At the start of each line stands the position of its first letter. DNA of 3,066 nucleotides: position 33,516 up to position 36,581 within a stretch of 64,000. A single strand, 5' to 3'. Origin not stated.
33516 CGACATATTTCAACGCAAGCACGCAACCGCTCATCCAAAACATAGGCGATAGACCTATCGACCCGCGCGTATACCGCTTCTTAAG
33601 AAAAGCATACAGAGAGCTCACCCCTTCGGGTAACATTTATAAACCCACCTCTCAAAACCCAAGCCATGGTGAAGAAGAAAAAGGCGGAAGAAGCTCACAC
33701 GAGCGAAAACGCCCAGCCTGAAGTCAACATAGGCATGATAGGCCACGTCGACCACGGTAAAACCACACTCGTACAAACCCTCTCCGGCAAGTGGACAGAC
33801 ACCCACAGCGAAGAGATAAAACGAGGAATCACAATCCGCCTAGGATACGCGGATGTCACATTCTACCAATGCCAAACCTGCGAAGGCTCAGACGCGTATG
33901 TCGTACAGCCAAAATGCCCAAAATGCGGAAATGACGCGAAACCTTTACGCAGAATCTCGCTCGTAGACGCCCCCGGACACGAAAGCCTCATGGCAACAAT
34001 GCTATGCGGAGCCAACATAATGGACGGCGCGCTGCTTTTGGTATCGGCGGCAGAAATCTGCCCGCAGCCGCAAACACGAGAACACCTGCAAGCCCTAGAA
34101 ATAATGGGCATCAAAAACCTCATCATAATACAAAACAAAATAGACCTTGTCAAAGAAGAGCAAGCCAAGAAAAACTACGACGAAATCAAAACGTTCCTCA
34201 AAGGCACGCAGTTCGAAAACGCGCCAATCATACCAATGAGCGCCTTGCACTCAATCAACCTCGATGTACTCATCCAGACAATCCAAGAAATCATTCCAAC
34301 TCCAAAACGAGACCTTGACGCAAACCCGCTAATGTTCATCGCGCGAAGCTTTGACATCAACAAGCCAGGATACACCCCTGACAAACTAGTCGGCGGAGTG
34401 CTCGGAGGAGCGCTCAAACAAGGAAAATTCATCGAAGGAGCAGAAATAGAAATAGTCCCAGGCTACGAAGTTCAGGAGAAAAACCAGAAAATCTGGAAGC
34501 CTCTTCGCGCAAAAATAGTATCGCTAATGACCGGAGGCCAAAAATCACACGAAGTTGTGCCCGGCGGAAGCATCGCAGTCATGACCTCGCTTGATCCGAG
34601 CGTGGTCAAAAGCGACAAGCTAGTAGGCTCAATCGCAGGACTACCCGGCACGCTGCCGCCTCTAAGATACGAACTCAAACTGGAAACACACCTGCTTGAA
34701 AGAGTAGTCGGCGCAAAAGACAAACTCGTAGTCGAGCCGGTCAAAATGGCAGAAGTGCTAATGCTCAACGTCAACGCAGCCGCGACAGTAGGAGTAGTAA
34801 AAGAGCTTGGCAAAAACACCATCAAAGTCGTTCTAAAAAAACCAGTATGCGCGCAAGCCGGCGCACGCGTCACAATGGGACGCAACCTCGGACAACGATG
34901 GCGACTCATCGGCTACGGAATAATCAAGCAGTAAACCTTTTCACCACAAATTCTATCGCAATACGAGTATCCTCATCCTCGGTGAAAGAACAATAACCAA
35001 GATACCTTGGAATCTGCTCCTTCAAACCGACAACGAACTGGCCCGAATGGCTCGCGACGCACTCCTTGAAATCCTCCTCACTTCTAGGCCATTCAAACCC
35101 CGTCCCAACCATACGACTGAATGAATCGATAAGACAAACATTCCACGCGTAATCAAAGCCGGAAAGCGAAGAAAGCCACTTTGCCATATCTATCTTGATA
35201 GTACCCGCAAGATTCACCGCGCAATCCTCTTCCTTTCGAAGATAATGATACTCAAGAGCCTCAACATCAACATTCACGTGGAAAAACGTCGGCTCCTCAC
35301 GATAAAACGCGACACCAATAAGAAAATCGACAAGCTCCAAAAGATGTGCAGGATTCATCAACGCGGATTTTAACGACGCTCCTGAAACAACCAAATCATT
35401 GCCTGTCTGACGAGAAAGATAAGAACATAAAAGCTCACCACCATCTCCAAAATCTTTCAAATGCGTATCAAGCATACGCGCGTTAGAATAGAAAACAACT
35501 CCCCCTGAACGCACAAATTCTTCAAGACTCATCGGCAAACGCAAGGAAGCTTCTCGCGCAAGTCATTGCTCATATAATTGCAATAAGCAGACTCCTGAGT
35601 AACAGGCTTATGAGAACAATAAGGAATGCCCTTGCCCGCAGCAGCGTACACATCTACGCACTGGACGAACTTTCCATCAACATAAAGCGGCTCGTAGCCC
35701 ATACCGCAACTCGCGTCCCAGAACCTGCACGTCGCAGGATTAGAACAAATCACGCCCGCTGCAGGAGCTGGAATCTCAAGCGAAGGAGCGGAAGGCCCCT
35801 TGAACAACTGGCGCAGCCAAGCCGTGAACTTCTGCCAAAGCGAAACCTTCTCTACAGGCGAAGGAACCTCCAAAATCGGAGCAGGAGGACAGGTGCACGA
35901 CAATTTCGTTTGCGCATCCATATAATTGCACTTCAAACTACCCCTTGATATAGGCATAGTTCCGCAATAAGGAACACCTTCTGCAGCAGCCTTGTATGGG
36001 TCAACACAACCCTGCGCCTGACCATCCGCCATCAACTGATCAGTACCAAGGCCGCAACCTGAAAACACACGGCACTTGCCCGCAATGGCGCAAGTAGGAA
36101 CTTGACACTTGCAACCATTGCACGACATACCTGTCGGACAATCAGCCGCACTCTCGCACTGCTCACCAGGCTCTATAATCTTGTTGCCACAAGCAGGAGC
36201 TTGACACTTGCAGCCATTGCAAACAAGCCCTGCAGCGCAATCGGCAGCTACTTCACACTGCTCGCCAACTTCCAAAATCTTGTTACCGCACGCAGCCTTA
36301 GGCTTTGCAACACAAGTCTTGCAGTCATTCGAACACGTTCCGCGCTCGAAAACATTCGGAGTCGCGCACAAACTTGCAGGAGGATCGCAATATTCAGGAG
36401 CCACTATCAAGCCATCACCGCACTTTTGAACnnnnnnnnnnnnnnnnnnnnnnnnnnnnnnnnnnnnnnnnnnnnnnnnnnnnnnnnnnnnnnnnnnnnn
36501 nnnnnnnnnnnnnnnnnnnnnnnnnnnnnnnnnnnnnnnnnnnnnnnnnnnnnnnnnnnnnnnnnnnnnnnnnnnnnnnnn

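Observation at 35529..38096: An 855-aa surface protein has tandem Cys-rich repeats encoded by ~96-nt nucleotide repeats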

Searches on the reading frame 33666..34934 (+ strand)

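Call 37: search_protein_families(library=pfam, proteins=[window:33666-34934:+], max_evalue=0.001)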
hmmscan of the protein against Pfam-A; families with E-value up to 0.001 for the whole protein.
window:33666-34934:+ (422 aa): 2 families
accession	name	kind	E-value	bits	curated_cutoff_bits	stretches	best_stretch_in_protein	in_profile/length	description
PF00009.33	GTP_EFTU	-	1.2e-33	116.8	26.5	1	20-211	4-187/188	Elongation factor Tu GTP binding domain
PF09173.17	eIF2_C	-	1.3e-28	99.5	22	1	336-420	2-86/86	Initiation factor eIF2 gamma, C terminal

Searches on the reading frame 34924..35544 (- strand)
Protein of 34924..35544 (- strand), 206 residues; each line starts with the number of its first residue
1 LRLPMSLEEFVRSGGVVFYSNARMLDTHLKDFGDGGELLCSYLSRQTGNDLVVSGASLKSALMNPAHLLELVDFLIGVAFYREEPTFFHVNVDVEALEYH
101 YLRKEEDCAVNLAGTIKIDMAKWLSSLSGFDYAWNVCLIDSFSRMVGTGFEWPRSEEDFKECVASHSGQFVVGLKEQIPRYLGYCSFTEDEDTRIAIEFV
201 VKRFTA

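Call 37: search_protein_families(library=pfam, proteins=[window:34924-35544:-], max_evalue=0.001)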
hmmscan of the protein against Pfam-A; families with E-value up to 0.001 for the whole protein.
window:34924-35544:- (206 aa): 0 families

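Call 84: search_protein_families(library=ncbifam, proteins=[window:34924-35532:-], max_evalue=0.01)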
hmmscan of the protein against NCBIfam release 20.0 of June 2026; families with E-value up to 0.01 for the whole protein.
window:34924-35532:- (202 aa): 0 families

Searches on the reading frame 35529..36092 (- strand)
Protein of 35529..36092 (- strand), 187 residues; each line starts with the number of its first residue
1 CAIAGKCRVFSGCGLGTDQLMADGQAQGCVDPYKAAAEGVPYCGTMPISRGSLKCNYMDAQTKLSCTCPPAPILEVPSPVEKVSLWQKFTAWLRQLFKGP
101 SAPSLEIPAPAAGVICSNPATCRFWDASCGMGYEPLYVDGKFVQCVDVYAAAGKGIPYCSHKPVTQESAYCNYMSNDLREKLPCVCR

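Call 80: find_homologous_proteins(query=window:35529-36092:-, max_evalue=0.01)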
Query window:35529-36092:- (187 aa): 1 proteins with E <= 0.01 among 41 candidates.
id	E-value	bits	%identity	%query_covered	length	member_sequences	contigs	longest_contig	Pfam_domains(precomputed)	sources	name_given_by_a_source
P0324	7.0e-103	360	89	89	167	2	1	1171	-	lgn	-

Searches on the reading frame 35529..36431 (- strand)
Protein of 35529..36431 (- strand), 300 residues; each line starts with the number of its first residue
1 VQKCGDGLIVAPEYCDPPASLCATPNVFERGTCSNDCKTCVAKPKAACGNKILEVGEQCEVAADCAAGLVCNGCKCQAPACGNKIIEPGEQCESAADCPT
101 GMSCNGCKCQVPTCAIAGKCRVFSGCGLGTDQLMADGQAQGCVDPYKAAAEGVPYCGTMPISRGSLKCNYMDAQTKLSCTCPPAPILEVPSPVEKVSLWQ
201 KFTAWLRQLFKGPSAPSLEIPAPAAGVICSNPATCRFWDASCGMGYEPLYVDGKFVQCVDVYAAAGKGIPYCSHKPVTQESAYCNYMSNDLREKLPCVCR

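Call 81: predict_structure(alignment_id=A6)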
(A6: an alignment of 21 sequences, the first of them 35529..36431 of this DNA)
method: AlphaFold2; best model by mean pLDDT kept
length: 300 residues; sequences in the alignment: 21
mean_pLDDT: 71.0   pTM: 0.32
mean pLDDT of the five models: 71.0, 69.7, 69.4, 69.0, 67.0
residues with pLDDT >= 90: 49; 70-90: 148; 50-70: 27; < 50: 76
segments of 3 or more residues with pLDDT < 50: 158-193, 218-229, 276-300
pLDDT, mean of each block of 10 residues (from residue 1): 83 92 89 94 82 88 89 87 82 87 85 64 79 81 86 66 35 35 33 63 83 53 42 74 85 82 80 54 40 38
secondary structure, 60 per line:
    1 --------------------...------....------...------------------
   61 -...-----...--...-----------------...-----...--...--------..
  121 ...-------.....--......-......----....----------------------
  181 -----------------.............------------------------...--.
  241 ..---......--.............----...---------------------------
elements in order: E21-23 E30-33 E40-42 E70-72 E75-77 E103-105 E108-110 E119-123 E131-135 E138-143 H145-150 E155-158 H198-210 E235-237 E246-251 E254-260 H261-266 E271-273
